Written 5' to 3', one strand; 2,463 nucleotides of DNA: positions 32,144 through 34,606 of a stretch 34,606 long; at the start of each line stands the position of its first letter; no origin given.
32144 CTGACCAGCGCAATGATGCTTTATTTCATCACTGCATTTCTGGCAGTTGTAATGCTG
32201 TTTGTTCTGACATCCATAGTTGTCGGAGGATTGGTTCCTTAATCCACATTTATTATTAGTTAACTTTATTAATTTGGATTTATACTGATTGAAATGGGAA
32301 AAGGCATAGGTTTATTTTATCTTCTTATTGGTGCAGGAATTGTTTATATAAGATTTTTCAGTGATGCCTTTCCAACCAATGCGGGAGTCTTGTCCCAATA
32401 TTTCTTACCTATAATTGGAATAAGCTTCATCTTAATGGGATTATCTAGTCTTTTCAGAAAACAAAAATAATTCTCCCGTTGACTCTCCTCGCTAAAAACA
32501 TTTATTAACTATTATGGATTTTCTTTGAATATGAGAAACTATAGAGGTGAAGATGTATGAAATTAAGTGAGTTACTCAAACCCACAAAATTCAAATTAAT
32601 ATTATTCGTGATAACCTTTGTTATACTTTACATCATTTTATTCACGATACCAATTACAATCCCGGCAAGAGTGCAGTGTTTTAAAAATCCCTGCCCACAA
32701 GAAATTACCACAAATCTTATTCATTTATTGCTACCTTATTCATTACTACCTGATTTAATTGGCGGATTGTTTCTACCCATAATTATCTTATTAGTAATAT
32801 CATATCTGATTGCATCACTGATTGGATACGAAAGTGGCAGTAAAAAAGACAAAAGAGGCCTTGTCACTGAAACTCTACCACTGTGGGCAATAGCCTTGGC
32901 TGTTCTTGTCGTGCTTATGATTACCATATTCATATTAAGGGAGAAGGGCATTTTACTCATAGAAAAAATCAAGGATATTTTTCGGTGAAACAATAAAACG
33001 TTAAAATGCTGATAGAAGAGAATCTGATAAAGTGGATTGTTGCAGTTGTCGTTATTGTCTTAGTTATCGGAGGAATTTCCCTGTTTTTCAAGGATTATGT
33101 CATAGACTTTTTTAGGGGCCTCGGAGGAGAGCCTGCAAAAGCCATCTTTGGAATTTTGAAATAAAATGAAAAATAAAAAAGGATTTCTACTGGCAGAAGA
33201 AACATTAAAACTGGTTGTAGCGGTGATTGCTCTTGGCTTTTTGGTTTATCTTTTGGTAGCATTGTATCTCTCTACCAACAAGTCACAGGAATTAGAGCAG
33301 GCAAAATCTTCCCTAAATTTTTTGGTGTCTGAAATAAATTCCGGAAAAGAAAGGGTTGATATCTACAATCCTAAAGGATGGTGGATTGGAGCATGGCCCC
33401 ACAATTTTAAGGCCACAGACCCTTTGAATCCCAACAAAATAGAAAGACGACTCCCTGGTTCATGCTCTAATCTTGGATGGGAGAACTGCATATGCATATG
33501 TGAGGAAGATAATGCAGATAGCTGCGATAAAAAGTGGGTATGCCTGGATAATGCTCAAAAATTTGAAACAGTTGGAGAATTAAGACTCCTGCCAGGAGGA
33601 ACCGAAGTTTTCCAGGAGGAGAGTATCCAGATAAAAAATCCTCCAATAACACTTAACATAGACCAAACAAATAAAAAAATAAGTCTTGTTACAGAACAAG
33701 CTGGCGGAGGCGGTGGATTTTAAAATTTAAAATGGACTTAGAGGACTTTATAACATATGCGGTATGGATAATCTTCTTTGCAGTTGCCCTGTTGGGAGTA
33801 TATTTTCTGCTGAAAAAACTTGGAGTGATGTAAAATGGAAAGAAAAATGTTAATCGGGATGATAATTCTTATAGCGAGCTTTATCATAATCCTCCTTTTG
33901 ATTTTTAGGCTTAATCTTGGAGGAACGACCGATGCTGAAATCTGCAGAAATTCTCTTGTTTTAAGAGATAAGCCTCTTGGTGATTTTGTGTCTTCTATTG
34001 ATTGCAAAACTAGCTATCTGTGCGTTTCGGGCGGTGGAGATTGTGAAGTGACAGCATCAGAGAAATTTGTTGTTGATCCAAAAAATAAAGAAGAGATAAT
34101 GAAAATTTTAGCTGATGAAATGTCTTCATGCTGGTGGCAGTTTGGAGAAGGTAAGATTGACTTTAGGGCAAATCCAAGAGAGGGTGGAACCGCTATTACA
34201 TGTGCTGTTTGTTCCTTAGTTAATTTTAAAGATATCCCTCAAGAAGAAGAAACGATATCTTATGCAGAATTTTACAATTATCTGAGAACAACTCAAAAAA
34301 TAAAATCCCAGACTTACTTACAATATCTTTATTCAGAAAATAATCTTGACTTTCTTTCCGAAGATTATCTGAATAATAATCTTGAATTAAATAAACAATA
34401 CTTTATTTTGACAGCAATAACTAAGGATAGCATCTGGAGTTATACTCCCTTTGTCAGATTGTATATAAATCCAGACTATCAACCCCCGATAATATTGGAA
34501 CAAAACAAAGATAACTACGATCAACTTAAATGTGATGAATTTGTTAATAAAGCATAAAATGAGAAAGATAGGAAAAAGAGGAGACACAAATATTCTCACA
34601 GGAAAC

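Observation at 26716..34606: Type IV pilus/archaellum-superfamily locus with unusual composition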

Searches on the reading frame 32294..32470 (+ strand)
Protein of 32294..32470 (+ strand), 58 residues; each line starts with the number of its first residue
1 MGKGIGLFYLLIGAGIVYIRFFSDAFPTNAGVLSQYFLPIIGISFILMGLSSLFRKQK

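Call 3: search_protein_families(library=pfam, proteins=[window:32294-32470:+], max_evalue=0.1)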
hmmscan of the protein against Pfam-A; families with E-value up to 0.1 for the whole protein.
window:32294-32470:+ (58 aa): 1 family
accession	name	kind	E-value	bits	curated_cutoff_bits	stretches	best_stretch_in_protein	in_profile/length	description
PF02656.20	DUF202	-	0.0069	17.3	23.4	1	10-57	19-66/68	Domain of unknown function (DUF202)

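Call 8: search_protein_families(library=ncbifam, proteins=[window:32294-32470:+], max_evalue=0.1)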
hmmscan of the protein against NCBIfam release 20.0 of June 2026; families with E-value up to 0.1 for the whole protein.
window:32294-32470:+ (58 aa): 1 family
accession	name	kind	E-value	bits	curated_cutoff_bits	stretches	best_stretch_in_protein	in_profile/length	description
TIGR01167.1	LPXTG_anchor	domain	0.021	15.5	15.9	1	34-57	9-33/34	LPXTG cell wall anchor domain-containing protein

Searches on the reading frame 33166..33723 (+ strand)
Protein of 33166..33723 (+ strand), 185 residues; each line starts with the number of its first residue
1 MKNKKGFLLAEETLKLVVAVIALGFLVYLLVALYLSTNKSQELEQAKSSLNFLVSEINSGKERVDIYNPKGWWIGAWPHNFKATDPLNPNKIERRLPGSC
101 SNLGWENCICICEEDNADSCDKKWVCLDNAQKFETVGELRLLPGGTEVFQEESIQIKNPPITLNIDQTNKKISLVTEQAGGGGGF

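Call 3: search_protein_families(library=pfam, proteins=[window:33166-33723:+], max_evalue=0.1)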
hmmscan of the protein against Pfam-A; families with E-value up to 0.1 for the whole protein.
window:33166-33723:+ (185 aa): 0 families

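Call 8: search_protein_families(library=ncbifam, proteins=[window:33166-33723:+], max_evalue=0.1)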
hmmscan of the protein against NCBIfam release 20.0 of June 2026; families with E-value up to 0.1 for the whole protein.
window:33166-33723:+ (185 aa): 0 families

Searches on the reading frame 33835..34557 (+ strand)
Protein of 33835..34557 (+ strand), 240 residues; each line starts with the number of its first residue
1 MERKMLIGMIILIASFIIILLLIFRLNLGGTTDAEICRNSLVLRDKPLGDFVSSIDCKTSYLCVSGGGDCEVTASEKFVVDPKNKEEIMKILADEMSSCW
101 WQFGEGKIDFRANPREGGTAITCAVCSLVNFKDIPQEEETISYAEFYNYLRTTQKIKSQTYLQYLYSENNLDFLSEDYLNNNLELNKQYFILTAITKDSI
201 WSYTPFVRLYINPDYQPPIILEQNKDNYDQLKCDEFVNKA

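Call 3: search_protein_families(library=pfam, proteins=[window:33835-34557:+], max_evalue=0.1)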
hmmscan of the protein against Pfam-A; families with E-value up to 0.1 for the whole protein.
window:33835-34557:+ (240 aa): 1 family
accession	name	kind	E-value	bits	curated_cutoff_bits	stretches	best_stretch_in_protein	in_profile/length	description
PF06480.20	FtsH_ext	-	0.099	13.3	25.5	1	124-160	10-47/103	FtsH Extracellular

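Call 8: search_protein_families(library=ncbifam, proteins=[window:33835-34557:+], max_evalue=0.1)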
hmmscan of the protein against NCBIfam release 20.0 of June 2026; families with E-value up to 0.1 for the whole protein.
window:33835-34557:+ (240 aa): 0 families

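Call 14: find_encoding_contigs(protein=window:33835-34557:+, flank=10000, max_places=6)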
Protein window:33835-34557:+ (240 aa): 3 contigs read that carry it; 2 places shown.
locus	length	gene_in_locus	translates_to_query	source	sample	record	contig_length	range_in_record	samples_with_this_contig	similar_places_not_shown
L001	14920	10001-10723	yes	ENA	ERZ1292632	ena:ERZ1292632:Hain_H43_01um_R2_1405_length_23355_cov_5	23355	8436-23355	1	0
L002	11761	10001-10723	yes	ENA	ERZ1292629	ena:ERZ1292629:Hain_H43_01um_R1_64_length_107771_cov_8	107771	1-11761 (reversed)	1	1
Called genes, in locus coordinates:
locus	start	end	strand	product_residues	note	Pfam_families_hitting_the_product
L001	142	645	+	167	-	-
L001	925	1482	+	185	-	-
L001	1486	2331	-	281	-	-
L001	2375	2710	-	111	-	-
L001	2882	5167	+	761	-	PF00437:T2SSE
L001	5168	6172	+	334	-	PF03706:LPG_synthase_TM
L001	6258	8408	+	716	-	-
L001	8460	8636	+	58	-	-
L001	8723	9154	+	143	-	-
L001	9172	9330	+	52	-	-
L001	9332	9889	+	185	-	-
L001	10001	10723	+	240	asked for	-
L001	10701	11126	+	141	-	-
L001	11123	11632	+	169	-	-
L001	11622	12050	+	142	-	-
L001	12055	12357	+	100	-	-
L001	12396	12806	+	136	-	-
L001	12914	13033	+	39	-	-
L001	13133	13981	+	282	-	PF01478:Peptidase_A24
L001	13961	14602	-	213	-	PF11969:DcpS_C, PF01230:HIT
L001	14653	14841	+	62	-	-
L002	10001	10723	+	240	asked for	-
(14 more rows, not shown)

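Call 17: search_protein_families(library=pfam, proteins=[L001:10725-11126:+, L001:11123-11632:+, L001:11622-12050:+, L001:12055-12357:+, L001:12396-12806:+, L001:12914-13033:+, L001:13133-13981:+, L001:13961-14602:-, L001:14653-14841:+], max_evalue=0.1)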
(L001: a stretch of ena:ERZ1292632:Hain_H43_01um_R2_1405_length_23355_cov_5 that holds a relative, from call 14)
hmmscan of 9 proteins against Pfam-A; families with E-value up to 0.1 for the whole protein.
L001:10725-11126:+ (133 aa): 1 family
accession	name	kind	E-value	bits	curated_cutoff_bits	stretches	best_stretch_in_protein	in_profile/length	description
PF02736.25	Myosin_N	-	0.0022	18.2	27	1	77-102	11-36/45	Myosin N-terminal SH3-like domain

L001:11123-11632:+ (169 aa): 0 families

L001:11622-12050:+ (142 aa): 0 families

L001:12055-12357:+ (100 aa): 2 families
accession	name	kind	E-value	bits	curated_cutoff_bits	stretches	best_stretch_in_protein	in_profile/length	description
PF05745.16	CRPA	-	0.024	15.1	23.6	1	4-81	57-136/150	Chlamydia 15 kDa cysteine-rich outer membrane protein (CRPA)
PF18039.7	UBA_6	-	0.032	14.7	23.5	1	56-77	2-23/42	UBA-like domain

L001:12396-12806:+ (136 aa): 2 families
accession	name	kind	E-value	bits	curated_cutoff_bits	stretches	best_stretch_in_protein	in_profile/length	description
PF09472.15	MtrF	-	0.029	14.2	22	1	13-41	29-57/62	Tetrahydromethanopterin S-methyltransferase, F subunit (MtrF)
PF05808.16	Podoplanin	-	0.089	13.5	30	1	18-42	97-121/135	Podoplanin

L001:12914-13033:+ (39 aa): 0 families

L001:13133-13981:+ (282 aa): 1 family
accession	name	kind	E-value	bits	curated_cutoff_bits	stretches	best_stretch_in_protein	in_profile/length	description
PF01478.23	Peptidase_A24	-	3.5e-13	50.3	26.5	1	10-124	2-103/104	Type IV leader peptidase family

L001:13961-14602:- (213 aa): 5 families
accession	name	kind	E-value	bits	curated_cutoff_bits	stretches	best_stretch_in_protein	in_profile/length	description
PF01230.28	HIT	-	2e-08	35.2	21.5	1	73-138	3-72/98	HIT domain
PF11969.13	DcpS_C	-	7.1e-08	33.4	24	1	64-140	2-80/114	Scavenger mRNA decapping enzyme C-term binding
PF04677.20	CwfJ_C_1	-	0.0015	18.8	21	1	58-127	8-78/122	Protein similar to CwfJ C-terminus 1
PF10678.14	DUF2492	-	0.075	13.8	27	0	2-50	12-59/77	Protein of unknown function (DUF2492)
PF20209.3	DUF6570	-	0.085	13.7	24.3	0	94-140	54-99/133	Domain of unknown function (DUF6570)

L001:14653-14841:+ (62 aa): 3 families
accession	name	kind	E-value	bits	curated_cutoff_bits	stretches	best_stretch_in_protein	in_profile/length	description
PF14927.11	Neurensin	-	0.014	15.5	27.7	1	31-58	43-70/132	Neurensin/Transmembrane protein 74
PF23540.2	DesK_N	-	0.07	13.7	24.8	1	16-52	15-51/151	DesK N-terminal domain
PF11377.13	DUF3180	-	0.086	13.5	28.4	1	8-57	5-52/135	Protein of unknown function (DUF3180)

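Call 65: search_solved_structures(query=L001:13133-13981:+, max_evalue=1, show_alignments=1)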
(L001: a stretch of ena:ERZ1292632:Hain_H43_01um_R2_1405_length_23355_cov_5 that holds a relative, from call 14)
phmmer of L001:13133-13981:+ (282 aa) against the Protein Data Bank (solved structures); distinct sequences matched with E-value up to 1: 2.
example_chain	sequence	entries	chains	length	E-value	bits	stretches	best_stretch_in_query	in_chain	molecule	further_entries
3s0x_A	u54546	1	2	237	2.3e-08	37.3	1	7-112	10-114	Peptidase A24B, FlaK domain protein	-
8xjk_R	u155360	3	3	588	0.33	13.8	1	73-163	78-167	Fusion tag,Prostaglandin F2-alpha receptor,LgBiT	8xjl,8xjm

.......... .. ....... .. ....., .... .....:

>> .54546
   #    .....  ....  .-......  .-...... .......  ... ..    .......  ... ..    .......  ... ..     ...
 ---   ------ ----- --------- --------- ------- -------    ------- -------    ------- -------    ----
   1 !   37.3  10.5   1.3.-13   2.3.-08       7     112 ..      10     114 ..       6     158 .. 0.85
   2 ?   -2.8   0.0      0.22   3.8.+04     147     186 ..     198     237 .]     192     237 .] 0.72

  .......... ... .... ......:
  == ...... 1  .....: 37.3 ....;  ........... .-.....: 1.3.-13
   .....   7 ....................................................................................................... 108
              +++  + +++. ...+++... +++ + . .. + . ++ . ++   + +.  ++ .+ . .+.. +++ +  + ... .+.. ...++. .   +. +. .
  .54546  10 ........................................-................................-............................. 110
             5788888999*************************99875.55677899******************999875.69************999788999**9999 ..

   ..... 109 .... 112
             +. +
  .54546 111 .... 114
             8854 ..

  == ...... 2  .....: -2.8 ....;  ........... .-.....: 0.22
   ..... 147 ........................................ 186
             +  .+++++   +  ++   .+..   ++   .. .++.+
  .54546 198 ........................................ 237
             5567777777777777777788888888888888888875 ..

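Call 66: search_protein_families(library=ncbifam, proteins=[L001:13133-13981:+, L001:10725-11126:+, L001:11123-11632:+, L001:11622-12050:+, L001:12055-12357:+, L001:12396-12806:+], max_evalue=0.1)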
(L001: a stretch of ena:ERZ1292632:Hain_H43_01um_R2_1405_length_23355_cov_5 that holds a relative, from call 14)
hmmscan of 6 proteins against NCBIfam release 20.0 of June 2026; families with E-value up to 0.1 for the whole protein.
L001:13133-13981:+ (282 aa): 1 family
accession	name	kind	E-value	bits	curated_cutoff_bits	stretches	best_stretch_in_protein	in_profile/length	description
NF040695.1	FlaK_Arch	equivalog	4.8e-12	45.9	330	1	8-139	3-139/230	preflagellin peptidase FlaK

L001:10725-11126:+ (133 aa): 0 families

L001:11123-11632:+ (169 aa): 0 families

L001:11622-12050:+ (142 aa): 1 family
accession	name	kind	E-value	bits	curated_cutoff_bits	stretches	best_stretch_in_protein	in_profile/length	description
NF004041.0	PRK05541.1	subfamily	0.00085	19.4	127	1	51-120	82-150/176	adenylyl-sulfate kinase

L001:12055-12357:+ (100 aa): 2 families
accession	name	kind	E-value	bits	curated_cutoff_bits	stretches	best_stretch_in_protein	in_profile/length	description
TIGR03064.1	sortase_srtB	equivalog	0.029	13.7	153.75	1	14-93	8-83/235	class B sortase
TIGR02832.1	spo_yunB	equivalog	0.033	13.7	111.9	1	16-93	6-84/204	sporulation protein YunB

L001:12396-12806:+ (136 aa): 4 families
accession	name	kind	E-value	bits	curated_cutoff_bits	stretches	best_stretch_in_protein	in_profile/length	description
NF009776.0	PRK13275.1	equivalog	0.0089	15.3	64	1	13-42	32-61/70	tetrahydromethanopterin S-methyltransferase subunit F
NF040945.1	CCC_membrane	equivalog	0.016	15.5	65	1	23-51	59-88/99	CCC motif membrane protein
TIGR02507.1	MtrF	equivalog_domain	0.027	14.1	25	1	10-40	26-56/65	tetrahydromethanopterin S-methyltransferase subunit F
TIGR04166.1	methano_MtrB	equivalog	0.094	13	50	0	19-41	73-95/95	tetrahydromethanopterin S-methyltransferase subunit MtrB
